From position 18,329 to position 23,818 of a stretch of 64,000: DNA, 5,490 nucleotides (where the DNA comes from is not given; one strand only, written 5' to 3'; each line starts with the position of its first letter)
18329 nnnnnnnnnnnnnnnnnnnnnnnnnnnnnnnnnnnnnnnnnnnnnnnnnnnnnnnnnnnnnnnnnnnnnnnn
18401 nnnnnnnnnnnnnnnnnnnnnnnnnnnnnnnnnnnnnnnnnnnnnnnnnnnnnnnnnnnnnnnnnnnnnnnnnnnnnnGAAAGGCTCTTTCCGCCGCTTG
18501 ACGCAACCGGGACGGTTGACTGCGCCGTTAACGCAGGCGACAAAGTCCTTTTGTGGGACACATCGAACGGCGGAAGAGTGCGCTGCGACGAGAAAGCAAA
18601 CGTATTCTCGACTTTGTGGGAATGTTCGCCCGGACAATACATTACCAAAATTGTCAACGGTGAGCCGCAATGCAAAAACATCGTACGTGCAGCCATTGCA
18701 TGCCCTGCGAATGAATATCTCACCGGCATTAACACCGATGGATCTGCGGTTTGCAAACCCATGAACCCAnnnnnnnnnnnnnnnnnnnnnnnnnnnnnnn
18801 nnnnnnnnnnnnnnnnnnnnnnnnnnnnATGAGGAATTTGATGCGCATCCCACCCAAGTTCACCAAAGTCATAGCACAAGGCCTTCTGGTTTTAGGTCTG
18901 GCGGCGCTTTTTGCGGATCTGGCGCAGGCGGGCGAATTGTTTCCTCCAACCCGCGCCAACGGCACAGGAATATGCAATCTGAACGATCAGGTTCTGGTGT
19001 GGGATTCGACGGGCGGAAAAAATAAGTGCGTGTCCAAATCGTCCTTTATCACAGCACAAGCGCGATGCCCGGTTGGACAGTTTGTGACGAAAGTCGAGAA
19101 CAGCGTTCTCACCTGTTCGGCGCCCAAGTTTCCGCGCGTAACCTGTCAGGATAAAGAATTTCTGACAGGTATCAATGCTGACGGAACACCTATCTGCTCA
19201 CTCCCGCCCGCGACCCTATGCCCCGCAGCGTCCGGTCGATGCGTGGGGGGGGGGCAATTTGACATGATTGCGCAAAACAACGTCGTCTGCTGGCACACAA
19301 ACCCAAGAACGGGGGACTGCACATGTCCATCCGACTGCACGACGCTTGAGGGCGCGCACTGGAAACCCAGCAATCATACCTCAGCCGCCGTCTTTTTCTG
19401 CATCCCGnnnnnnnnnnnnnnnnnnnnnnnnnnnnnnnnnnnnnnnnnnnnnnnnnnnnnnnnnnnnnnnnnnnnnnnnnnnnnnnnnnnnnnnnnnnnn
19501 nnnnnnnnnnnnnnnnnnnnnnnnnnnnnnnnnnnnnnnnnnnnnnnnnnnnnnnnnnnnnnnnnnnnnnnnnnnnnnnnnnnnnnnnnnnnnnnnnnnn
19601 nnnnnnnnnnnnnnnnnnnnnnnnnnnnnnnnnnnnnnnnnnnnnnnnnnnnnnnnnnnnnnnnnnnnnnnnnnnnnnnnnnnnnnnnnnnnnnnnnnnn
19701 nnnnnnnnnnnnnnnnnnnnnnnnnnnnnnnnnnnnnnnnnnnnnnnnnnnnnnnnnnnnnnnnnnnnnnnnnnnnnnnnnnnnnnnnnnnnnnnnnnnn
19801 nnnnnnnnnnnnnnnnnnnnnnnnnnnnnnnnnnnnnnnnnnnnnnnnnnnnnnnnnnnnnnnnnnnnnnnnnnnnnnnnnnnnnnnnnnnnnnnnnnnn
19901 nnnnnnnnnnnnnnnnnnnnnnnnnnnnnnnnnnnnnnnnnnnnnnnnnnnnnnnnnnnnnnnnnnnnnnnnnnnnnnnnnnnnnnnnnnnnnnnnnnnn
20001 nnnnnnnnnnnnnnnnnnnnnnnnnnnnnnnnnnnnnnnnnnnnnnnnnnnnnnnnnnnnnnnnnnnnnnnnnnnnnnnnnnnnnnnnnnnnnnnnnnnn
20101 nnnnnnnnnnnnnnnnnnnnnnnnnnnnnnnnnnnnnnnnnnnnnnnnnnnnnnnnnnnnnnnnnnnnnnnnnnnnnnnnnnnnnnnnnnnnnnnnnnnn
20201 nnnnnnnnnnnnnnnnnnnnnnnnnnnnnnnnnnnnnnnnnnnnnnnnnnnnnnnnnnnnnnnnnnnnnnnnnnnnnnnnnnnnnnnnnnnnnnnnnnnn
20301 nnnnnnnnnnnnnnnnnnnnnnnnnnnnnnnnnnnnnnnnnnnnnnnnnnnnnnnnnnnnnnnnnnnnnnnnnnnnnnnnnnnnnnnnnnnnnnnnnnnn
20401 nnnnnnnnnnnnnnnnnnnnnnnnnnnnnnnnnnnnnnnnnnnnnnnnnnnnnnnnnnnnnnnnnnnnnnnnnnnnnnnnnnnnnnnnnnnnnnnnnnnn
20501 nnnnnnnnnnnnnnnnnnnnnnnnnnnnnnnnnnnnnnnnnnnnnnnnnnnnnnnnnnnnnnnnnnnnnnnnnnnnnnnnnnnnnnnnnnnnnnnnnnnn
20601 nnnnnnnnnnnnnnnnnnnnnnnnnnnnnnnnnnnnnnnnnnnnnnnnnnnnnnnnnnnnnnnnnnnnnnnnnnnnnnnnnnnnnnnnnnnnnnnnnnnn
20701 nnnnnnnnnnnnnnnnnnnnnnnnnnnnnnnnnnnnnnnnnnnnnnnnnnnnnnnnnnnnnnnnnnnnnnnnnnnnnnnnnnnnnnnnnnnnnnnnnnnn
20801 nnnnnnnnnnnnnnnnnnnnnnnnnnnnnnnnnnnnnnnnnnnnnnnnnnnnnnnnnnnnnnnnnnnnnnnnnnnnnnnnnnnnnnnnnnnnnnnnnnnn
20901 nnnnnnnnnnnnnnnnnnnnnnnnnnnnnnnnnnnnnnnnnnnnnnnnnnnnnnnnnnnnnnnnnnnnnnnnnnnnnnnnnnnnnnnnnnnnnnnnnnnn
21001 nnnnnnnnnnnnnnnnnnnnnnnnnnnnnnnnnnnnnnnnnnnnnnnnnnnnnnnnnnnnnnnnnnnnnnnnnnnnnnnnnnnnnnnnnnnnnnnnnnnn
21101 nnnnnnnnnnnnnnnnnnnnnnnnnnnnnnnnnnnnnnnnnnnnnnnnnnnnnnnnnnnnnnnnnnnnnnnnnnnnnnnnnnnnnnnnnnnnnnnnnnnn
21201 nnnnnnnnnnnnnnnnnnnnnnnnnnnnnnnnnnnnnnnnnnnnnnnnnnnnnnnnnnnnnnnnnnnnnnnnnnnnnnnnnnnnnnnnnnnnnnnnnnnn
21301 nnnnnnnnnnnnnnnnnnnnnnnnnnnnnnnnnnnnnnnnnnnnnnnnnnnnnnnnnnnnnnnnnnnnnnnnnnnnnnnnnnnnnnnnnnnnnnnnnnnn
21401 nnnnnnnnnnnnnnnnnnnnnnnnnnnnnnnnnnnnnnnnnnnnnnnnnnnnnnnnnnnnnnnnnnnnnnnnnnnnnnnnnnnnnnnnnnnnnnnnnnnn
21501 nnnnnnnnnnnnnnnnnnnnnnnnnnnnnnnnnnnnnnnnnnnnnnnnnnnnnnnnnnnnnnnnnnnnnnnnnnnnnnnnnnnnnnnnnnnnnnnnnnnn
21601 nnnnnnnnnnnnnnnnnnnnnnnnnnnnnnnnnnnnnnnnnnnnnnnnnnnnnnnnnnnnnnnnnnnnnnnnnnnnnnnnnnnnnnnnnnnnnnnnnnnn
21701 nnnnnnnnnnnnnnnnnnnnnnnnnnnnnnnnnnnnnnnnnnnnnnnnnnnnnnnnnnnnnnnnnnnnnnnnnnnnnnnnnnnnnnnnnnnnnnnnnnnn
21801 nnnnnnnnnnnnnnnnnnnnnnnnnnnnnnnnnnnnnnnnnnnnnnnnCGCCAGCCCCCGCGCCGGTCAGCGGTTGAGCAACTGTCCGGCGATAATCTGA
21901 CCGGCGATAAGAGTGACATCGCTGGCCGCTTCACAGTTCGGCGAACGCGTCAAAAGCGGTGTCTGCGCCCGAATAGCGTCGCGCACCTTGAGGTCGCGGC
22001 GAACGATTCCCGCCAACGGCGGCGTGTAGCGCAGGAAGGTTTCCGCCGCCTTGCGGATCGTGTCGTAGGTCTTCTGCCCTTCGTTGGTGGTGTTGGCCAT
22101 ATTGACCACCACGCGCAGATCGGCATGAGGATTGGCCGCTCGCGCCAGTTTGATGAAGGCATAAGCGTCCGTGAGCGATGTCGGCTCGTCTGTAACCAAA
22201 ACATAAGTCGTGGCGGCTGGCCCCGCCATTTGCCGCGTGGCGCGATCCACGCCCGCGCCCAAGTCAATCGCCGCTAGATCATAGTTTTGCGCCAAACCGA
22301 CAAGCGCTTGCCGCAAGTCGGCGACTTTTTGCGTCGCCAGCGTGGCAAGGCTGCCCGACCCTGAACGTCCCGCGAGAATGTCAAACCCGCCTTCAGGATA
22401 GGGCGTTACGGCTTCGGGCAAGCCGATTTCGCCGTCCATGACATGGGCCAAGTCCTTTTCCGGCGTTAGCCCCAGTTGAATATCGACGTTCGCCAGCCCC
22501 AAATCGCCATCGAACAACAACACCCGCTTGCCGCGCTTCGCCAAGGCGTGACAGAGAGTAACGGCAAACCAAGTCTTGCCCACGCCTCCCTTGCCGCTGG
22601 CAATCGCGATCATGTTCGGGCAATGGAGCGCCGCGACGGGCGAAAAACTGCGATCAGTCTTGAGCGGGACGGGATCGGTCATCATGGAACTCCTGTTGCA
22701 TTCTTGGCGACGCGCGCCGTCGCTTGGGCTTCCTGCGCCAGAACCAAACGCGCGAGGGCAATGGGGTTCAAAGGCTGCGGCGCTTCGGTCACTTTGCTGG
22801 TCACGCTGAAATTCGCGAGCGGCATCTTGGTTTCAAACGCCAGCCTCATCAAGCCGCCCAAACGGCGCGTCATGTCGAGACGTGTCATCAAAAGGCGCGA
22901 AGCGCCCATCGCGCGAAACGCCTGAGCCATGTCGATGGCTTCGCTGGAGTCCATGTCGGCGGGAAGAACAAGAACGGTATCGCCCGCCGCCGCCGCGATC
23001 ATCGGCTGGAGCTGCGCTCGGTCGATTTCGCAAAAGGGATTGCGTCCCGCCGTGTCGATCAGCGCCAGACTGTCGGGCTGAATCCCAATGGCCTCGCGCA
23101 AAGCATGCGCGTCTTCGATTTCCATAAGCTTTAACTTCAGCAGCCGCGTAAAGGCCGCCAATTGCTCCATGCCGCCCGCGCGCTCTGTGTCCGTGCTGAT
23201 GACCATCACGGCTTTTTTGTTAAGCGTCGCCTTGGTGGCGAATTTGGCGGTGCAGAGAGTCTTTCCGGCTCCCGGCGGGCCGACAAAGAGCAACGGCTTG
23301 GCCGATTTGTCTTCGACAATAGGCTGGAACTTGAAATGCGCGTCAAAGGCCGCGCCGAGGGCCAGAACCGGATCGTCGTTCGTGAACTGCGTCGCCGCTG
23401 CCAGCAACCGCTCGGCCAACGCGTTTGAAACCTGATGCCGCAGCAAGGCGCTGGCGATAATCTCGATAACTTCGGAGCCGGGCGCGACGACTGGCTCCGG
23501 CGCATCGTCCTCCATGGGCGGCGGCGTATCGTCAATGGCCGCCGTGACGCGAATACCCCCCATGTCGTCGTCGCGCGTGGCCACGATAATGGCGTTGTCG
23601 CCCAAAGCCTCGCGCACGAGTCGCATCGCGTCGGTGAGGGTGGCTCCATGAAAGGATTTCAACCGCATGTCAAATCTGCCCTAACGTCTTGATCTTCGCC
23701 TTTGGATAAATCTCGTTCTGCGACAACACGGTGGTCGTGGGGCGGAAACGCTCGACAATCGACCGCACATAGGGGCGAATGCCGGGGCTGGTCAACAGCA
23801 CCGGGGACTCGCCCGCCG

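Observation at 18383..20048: Tandem array of three paralogous secreted cysteine-rich proteins built from an internally duplicated C-P-x-x-Q-[YF]-x-T-x-I...C module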

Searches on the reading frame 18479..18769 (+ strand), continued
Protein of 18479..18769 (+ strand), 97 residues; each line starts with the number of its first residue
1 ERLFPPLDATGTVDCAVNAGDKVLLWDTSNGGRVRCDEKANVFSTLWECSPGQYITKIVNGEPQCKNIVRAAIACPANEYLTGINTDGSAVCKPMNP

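Call 89: find_encoding_contigs(protein=P0171, flank=8000, max_places=3)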
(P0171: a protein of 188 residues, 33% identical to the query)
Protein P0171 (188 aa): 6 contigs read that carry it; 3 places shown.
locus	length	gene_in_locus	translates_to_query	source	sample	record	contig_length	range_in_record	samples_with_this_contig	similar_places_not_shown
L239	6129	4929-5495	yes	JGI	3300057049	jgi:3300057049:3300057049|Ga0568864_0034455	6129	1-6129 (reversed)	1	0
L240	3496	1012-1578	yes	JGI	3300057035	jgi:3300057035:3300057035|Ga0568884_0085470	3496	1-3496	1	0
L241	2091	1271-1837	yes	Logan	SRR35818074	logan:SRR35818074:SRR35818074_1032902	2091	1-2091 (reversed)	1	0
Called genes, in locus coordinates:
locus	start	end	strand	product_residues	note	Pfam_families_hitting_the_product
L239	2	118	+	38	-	?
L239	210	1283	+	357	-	PF07042:TrfA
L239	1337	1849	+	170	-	-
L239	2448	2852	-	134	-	PF01850:PIN (weak), PF13470:PIN_3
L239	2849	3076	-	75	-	-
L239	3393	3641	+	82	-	-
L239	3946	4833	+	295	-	PF03389:MobA_MobL, PF03432:Relaxase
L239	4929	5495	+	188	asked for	-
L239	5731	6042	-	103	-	-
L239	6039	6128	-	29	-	?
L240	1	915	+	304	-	?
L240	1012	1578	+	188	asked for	-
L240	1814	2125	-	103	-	-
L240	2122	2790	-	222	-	PF08843:AbiEii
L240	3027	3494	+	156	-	?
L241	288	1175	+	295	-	PF03389:MobA_MobL, PF03432:Relaxase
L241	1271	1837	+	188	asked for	-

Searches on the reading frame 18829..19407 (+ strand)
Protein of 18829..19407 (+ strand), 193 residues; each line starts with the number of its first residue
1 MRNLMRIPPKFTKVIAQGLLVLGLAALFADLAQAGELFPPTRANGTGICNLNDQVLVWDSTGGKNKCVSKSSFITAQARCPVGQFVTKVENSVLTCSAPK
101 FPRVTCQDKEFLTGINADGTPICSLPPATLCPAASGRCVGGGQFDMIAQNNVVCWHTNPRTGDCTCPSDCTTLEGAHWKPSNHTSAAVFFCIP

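Call 5: search_protein_families(library=pfam, proteins=[window:18829-19407:+], max_evalue=10)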
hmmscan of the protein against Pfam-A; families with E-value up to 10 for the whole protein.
seq(193 aa): 0 families

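Call 6: search_protein_families(library=ncbifam, proteins=[window:18829-19407:+], max_evalue=10)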
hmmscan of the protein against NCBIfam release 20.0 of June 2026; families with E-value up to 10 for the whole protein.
seq(193 aa): 0 families

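Call 47: predict_structure(alignment_id=A4)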
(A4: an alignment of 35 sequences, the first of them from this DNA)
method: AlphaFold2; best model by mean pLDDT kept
length: 159 residues; sequences in the alignment: 35
mean_pLDDT: 66.1   pTM: 0.36
mean pLDDT of the five models: 66.1, 65.6, 65.4, 64.5, 62.7
residues with pLDDT >= 90: 8; 70-90: 66; 50-70: 48; < 50: 37
segments of 3 or more residues with pLDDT < 50: 1-3, 99-129
pLDDT, mean of each block of 10 residues (from residue 1): 53 76 82 81 78 82 80 85 85 61 37 40 44 60 53 58
secondary structure, 60 per line:
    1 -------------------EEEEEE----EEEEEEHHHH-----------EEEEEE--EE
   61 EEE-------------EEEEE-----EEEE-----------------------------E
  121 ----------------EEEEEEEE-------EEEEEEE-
elements in order: E20-25 E30-35 H36-39 E51-56 E59-63 E77-81 E87-90 E137-144 E152-158
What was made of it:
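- AF2 with a 35-sequence alignment gives three strand-turn-strand units at pLDDT 76-85 (call 47). The tip models are of low confidence (pLDDT below 50, call 47), and the whole-model pTM is 0.36.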

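Call 50: fold_search(model_id=the predicted structure, library=pdb)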
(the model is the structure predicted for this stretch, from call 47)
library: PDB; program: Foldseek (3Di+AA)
matches with E <= 10: 43; with E <= 0.001: 0
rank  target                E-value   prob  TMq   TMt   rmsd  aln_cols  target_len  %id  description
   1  2uwi_A                3.7e-01  0.35  0.14  0.18  10.8        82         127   18  Structure of CrmE, a poxvirus TNF receptor (released 2007-07-10)
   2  4yn0_A                6.3e-01  0.09  0.15  0.14  14.6       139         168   19  Crystal structure of APP E2 domain in complex with DR6 CRD domain (released 2015-04-15)
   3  4od2_S                1.5e+00  0.06  0.14  0.22  15.3       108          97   18  Crystal structure of the Fab fragment of an anti-DR5 antibody bound to DR5 (released 2014-02-05)
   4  7q3n_U                2.1e+00  0.08  0.15  0.10  10.1       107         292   11  Cryo-EM of the complex between human uromodulin (UMOD)/Tamm-Horsfall protein (THP) and the FimH lectin domain from uro (released 2022-03-16)
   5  6jza                  2.6e+00  0.08  0.14  0.22   8.9        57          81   18  Structure of Fstl1 (released 2019-08-21)
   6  7fh1_A                2.6e+00  0.08  0.19  0.05  10.1       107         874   15  Structure of the human Meckelin (released 2021-12-01)
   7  7pfp_C                2.6e+00  0.06  0.16  0.09   9.2       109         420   11  Full-length cryo-EM structure of the native human uromodulin (UMOD)/Tamm-Horsfall protein (THP) filament (released 2022-03-16)
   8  8hgo_B                2.8e+00  0.02  0.11  0.04  16.6       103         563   19  The EGF-bound EGFR/HER2 ectodomain complex (released 2023-02-08)
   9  1ncf_A                3.4e+00  0.06  0.12  0.13  10.3        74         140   11  A NEW PARADIGM FOR TUMOR NECROSIS FACTOR SIGNALLING (released 1995-12-07)
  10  3be1_A                3.4e+00  0.03  0.12  0.04  17.7       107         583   19  Dual specific bH1 Fab in complex with the extracellular domain of HER2/ErbB-2 (released 2008-11-18)
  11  6b0h_J                4.0e+00  0.01  0.10  0.10  13.6       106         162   17  Crystal structure of Pfs25 in complex with the transmission blocking antibody 1262 (released 2017-11-15)
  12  8fqc_A                4.3e+00  0.02  0.16  0.15  13.6       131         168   11  Structure of baseplate with receptor binding complex of Agrobacterium phage Milano (released 2024-01-31)
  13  6yba_F                4.3e+00  0.02  0.14  0.04  18.8       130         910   13  HAdV-F41 Capsid (released 2021-03-10)
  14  9c3c_g                4.3e+00  0.01  0.08  0.07  17.7       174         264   13  Cryo-EM structure of native dystrophin-glycoprotein complex (DGC) (released 2024-10-23)
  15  1nub_A                5.1e+00  0.11  0.17  0.12   3.6        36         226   25  HELIX C DELETION MUTANT OF BM-40 FS-EC DOMAIN PAIR (released 1998-12-30)
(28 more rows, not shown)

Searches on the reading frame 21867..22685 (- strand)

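Call 56: search_protein_families(library=pfam, proteins=[window:21867-22685:-], max_evalue=0.0001)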
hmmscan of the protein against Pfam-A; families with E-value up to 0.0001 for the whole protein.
window:21867-22685:- (272 aa): 5 families
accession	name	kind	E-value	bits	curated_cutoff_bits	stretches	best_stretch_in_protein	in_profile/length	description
PF01656.29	CbiA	-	1.7e-18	67.2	25.4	1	26-241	1-122/125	CobQ/CobB/MinD/ParA nucleotide binding domain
PF10609.15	ParA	-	2.5e-12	47.2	27.1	1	24-75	4-55/246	NUBPL iron-transfer P-loop NTPase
PF13614.12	AAA_31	-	5.7e-12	46.4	27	1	25-147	3-130/177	AAA domain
PF06564.18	CBP_BcsQ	-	1.7e-09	38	21.3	1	26-261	4-230/234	Cellulose biosynthesis protein BcsQ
PF07015.17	VirC1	-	4.2e-06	26.7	24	1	24-61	2-39/231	VirC1 protein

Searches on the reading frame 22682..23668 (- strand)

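Call 56: search_protein_families(library=pfam, proteins=[window:22682-23668:-], max_evalue=0.0001)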
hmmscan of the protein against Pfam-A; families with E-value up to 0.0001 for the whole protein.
window:22682-23668:- (328 aa): 2 families
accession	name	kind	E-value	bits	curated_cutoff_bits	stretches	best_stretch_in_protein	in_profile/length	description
PF00448.28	SRP54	-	7.3e-23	81.7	22.7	1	126-295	4-181/196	SRP54-type protein, GTPase domain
PF13604.12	AAA_30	-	2.5e-05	24.6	27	1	127-269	22-155/191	AAA domain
